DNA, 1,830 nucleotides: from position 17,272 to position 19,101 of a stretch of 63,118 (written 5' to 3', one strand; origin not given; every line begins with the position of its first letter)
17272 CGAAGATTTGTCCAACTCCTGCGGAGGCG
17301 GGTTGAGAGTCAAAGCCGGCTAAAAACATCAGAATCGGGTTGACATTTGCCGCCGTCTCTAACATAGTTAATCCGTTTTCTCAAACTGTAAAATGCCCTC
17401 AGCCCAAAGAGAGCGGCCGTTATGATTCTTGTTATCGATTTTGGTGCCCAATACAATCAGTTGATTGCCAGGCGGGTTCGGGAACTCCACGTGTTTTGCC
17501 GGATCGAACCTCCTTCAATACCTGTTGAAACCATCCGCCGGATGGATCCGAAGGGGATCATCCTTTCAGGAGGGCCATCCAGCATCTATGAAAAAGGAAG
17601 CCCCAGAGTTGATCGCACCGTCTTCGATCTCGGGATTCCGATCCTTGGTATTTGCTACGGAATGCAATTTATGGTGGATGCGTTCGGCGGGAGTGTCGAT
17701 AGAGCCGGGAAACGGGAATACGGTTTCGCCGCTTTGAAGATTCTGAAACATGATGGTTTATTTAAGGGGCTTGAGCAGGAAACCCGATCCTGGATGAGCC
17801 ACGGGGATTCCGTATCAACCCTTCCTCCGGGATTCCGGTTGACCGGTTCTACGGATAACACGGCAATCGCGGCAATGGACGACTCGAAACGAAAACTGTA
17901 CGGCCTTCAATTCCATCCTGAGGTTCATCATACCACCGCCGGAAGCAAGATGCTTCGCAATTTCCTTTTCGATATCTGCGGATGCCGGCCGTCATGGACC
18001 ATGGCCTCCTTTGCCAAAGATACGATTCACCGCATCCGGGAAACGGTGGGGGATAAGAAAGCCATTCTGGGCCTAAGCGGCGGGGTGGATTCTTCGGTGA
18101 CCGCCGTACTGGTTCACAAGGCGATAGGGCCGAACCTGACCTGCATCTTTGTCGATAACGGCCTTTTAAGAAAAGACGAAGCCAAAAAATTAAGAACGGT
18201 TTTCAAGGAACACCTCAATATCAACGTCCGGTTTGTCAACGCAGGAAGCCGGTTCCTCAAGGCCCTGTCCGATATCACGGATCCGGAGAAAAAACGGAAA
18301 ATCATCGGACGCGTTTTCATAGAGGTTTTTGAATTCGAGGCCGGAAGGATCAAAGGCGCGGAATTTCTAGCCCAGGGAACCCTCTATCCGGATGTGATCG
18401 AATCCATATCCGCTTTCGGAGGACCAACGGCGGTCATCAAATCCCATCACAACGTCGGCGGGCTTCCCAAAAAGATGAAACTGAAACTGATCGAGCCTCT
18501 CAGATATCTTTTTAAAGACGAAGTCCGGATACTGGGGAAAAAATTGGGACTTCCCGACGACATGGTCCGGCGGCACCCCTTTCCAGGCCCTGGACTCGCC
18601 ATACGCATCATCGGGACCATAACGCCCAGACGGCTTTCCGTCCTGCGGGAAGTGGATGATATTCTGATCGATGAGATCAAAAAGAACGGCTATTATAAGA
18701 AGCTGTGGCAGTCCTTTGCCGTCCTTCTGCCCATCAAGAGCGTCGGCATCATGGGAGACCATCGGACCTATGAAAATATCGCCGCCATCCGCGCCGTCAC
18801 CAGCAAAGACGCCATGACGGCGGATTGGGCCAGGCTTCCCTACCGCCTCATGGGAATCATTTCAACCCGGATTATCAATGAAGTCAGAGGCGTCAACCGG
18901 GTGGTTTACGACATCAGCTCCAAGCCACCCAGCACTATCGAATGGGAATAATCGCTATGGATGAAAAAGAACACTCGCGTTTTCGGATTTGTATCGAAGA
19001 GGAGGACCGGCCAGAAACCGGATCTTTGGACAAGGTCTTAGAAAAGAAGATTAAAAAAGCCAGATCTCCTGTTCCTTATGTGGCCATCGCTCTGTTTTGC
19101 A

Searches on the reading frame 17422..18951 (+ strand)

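Call 59: search_protein_families(library=ncbifam, proteins=[window:17422-18951:+], max_evalue=1e-10)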
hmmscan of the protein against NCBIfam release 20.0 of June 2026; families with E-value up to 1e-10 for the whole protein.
window:17422-18951:+ (509 aa): 22 families
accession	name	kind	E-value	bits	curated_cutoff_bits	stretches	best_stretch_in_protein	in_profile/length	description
NF000848.1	PRK00074.1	equivalog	9.4e-244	809.7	400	1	2-509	1-512/512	glutamine-hydrolyzing GMP synthase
TIGR00884.1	guaA_Cterm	equivalog_domain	1.2e-146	487.9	338.75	1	197-509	2-310/310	glutamine-hydrolyzing GMP synthase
TIGR00888.1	guaA_Nterm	equivalog_domain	3.2e-76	254.9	172.15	1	2-188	1-187/188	glutamine-hydrolyzing GMP synthase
NF001975.0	PRK00758.1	equivalog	1.1e-52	178.3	198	1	1-186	3-182/185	GMP synthase subunit A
NF011201.0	PRK14607.1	equivalog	2e-23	82.9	670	1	28-182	30-186/534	bifunctional anthranilate synthase component II/anthranilate phosphoribosyltransferase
NF005849.0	PRK07765.1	equivalog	1.2e-20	73.8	308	1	42-202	46-208/219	aminodeoxychorismate/anthranilate synthase component II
NF005799.0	PRK07649.1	equivalog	2e-18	66.7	327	1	32-182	33-185/195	aminodeoxychorismate/anthranilate synthase component II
NF041322.1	Anth_synII_Halo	equivalog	4.5e-18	65.6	320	1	34-183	33-188/190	anthranilate synthase component II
NF005946.0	PRK08007.1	equivalog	2.5e-17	63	332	1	32-182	33-185/187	aminodeoxychorismate synthase component 2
NF010081.0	PRK13566.1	equivalog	6e-17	61.1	645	1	2-181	531-716/729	anthranilate synthase component I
NF006562.0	PRK09065.1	equivalog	6.7e-17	61.8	205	1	67-173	86-195/242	glutamine amidotransferase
TIGR00566.1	trpG_papA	subfamily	3.1e-15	56.4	121.05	1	32-182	33-190/192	glutamine amidotransferase of anthranilate synthase or aminodeoxychorismate synthase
NF005271.0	PRK06774.1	equivalog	5.2e-15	55.3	340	1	34-182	35-189/191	aminodeoxychorismate synthase component II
NF006462.0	PRK08857.1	equivalog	1.1e-14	54.5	345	1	29-182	30-190/193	aminodeoxychorismate/anthranilate synthase component II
NF007073.0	PRK09522.1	equivalog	4.1e-14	52.4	738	1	30-181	36-186/531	bifunctional anthranilate synthase glutamate amidotransferase component TrpG/anthranilate phosphoribosyltransferase TrpD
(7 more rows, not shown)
